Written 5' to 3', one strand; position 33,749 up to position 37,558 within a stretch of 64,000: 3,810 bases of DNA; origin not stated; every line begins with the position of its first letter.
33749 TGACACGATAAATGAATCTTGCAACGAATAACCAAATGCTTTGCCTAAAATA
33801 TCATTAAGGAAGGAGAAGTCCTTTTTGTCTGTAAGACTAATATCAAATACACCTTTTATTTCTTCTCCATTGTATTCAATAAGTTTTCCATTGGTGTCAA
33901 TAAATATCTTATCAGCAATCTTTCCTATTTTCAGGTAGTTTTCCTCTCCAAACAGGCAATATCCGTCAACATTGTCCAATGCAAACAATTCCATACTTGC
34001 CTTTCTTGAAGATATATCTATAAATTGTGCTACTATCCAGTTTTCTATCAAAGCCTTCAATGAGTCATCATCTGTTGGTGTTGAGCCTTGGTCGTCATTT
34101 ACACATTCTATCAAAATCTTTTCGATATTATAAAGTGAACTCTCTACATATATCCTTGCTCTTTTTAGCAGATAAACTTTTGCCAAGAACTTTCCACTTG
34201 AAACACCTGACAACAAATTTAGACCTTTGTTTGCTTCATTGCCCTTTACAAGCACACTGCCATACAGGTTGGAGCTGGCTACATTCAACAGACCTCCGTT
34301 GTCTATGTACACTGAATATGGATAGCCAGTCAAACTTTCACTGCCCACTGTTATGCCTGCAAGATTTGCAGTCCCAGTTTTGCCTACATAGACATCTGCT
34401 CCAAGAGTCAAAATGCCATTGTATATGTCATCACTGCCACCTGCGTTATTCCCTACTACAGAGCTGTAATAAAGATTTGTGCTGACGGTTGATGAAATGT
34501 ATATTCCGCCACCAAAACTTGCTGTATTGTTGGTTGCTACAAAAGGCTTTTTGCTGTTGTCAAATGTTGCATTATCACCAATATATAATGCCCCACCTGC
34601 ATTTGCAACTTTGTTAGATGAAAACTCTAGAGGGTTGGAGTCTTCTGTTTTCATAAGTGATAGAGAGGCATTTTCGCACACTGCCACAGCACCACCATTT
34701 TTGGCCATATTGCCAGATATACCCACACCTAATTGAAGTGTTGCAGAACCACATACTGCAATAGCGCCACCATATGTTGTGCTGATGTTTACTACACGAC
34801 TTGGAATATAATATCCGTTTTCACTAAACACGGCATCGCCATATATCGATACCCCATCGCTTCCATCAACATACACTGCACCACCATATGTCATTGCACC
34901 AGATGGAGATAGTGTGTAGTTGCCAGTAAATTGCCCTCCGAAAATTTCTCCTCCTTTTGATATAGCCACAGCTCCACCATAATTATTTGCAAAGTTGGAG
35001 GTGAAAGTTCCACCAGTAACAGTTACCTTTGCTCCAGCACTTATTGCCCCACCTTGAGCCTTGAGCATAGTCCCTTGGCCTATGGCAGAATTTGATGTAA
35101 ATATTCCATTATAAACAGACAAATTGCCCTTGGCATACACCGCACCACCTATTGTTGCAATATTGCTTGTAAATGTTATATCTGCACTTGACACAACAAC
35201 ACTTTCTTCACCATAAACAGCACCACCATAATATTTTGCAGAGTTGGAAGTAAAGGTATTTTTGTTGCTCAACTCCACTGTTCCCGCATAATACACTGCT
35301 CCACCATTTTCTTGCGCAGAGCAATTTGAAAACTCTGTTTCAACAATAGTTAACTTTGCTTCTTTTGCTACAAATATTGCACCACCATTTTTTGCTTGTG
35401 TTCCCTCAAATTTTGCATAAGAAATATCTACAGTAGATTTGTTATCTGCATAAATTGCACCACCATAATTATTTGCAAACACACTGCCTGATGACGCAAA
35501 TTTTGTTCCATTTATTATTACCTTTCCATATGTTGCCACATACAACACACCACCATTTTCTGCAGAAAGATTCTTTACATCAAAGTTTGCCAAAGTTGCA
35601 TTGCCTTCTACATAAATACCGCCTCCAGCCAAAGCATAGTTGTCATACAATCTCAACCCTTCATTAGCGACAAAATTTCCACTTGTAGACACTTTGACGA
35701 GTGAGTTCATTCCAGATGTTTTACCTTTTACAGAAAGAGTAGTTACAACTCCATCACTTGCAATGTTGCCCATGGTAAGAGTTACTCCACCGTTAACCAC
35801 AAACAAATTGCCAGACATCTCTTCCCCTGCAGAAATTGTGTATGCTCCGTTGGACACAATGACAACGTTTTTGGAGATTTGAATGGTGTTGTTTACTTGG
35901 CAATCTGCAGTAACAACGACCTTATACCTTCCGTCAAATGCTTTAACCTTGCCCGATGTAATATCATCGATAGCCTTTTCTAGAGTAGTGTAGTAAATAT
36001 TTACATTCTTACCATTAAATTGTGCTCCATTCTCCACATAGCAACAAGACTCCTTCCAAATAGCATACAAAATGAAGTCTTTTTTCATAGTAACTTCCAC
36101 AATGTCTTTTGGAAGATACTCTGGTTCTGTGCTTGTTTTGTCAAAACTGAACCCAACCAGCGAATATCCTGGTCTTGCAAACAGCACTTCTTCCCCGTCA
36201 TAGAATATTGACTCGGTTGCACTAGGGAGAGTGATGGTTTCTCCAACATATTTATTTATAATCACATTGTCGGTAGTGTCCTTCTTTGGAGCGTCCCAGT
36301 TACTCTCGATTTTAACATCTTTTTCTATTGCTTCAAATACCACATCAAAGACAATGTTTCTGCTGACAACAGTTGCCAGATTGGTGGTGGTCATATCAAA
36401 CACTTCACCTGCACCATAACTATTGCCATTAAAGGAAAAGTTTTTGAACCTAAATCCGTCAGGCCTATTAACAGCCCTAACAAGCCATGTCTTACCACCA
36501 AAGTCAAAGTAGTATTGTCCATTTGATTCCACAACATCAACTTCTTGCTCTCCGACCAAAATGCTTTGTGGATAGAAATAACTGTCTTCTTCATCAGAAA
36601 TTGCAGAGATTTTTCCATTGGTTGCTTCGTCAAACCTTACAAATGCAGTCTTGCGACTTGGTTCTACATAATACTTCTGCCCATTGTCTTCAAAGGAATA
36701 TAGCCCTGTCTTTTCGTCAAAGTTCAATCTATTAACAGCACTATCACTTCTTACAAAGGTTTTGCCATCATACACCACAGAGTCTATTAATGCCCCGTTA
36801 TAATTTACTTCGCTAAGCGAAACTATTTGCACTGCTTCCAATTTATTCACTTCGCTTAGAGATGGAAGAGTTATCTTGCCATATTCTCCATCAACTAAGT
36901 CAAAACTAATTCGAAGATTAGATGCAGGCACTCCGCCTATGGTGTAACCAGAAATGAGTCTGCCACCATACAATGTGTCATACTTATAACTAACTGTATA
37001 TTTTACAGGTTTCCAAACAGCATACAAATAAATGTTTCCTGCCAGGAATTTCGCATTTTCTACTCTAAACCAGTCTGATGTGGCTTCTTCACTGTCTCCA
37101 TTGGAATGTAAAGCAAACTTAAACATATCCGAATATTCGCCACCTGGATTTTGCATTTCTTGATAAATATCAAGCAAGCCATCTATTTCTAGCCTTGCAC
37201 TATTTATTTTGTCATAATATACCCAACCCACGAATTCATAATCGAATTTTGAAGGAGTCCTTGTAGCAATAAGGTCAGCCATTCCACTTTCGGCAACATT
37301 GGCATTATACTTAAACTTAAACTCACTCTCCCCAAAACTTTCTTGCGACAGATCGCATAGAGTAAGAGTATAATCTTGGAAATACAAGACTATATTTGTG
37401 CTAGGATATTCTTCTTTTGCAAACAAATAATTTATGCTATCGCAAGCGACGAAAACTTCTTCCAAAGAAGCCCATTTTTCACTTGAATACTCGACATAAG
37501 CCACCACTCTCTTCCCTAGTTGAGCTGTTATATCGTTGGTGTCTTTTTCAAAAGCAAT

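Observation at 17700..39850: Seven-fold 'cap + PMP beta-helix + tail' modular architecture with a clear polarity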

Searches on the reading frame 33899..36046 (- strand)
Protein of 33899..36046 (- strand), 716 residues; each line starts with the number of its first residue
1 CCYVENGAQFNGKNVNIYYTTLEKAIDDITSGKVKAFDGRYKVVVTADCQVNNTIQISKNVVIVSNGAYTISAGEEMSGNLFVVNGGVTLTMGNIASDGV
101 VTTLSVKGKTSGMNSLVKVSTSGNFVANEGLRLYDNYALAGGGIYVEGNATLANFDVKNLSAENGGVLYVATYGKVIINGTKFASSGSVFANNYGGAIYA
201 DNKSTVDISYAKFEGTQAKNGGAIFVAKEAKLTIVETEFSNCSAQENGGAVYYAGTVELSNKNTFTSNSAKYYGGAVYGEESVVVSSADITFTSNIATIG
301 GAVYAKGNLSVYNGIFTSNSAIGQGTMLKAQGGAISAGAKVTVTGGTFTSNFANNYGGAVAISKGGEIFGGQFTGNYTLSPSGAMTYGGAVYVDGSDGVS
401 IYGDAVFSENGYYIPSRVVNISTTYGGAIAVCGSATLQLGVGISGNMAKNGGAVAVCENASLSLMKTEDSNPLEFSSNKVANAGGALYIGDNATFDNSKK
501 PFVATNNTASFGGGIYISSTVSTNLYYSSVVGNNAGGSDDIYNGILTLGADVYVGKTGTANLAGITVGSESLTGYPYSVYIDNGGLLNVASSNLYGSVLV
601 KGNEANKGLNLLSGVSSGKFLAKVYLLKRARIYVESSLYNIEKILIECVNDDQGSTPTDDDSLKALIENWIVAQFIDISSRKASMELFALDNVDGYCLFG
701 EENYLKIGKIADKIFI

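Call 6: search_protein_families(library=pfam, proteins=[window:33899-36028:-], max_evalue=0.01)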
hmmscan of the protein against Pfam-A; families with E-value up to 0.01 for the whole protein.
window:33899-36028:- (710 aa): 1 family
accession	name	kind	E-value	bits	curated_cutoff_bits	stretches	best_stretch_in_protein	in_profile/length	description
PF02415.23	Chlam_PMP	-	6.4e-12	44.8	20.6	0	283-300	1-19/19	Chlamydia polymorphic membrane protein (Chlamydia_PMP) repeat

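Call 22: search_protein_families(library=ncbifam, proteins=[window:33899-36046:-], max_evalue=1)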
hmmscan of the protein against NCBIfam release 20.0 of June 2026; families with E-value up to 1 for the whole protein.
window:33899-36046:- (716 aa): 1 family
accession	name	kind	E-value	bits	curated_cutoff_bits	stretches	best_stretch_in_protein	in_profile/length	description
TIGR01376.1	POMP_repeat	repeat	4.1e-17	61.1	15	4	287-310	2-26/28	polymorphic outer membrane protein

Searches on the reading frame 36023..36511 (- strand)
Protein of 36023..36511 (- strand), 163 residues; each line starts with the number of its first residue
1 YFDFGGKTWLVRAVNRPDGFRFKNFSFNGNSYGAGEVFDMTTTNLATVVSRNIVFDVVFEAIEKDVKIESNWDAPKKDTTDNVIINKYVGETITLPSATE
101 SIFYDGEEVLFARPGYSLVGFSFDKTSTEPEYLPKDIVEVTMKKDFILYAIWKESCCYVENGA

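Call 85: search_protein_families(library=pfam, proteins=[window:36023-36511:-], max_evalue=1)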
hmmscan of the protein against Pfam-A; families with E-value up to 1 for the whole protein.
window:36023-36511:- (163 aa): 2 families
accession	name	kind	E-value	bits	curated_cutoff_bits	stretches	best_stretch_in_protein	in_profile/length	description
PF18998.6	Flg_new_2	-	0.016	15.6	23.6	0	112-154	31-71/73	Divergent InlB B-repeat domain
PF17509.7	DUF5440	-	0.24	11.5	27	0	68-103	46-80/93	Family of unknown function (DUF5440)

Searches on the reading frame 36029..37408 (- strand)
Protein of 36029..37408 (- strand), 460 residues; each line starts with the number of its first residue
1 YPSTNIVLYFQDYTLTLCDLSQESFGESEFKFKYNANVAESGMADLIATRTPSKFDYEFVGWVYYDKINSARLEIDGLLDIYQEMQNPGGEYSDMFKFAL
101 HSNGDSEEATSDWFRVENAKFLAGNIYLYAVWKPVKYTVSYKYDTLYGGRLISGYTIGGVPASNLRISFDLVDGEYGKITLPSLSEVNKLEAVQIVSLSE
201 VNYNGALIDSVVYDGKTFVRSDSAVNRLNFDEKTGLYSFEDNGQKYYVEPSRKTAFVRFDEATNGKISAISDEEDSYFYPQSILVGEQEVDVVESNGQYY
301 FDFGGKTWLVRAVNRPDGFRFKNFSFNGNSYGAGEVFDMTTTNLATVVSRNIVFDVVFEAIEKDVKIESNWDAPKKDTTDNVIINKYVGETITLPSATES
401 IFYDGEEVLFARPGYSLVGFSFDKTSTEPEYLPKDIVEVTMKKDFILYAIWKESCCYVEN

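Call 6: search_protein_families(library=pfam, proteins=[window:36029-37408:-], max_evalue=0.01)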
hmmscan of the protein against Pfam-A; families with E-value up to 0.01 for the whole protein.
window:36029-37408:- (460 aa): 1 family
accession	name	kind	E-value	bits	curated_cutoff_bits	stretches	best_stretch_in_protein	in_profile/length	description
PF09479.16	Flg_new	-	0.0069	16.9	27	0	46-63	22-39/65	Listeria-Bacteroides repeat domain (List_Bact_rpt)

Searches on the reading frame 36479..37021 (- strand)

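Call 85: search_protein_families(library=pfam, proteins=[window:36479-37021:-], max_evalue=1)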
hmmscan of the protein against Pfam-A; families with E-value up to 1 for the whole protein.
window:36479-37021:- (181 aa): 2 families
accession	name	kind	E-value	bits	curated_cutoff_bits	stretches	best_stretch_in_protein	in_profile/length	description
PF06004.18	DUF903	-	0.0029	17.9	27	1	95-116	14-36/49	Bacterial protein of unknown function (DUF903)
PF25291.1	CGLA_C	-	0.21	12.1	27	1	118-146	27-55/79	Lambda-carrageenase C-terminal domain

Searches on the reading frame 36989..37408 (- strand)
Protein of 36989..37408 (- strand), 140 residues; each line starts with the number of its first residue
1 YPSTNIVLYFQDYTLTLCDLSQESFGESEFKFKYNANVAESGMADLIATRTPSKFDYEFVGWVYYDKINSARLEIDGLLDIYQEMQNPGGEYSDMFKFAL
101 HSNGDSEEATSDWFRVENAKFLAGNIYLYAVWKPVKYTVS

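Call 85: search_protein_families(library=pfam, proteins=[window:36989-37408:-], max_evalue=1)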
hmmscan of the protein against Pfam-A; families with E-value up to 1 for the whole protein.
window:36989-37408:- (140 aa): 3 families
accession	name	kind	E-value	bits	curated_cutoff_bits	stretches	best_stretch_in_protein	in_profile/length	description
PF09479.16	Flg_new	-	0.03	14.9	27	1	46-63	22-39/65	Listeria-Bacteroides repeat domain (List_Bact_rpt)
PF05575.17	V_cholerae_RfbT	-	0.06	13.1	27.9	1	28-128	158-258/286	Vibrio cholerae RfbT protein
PF21581.3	SCD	-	0.15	12.8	27.5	0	59-87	34-63/75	Stromalin conservative domain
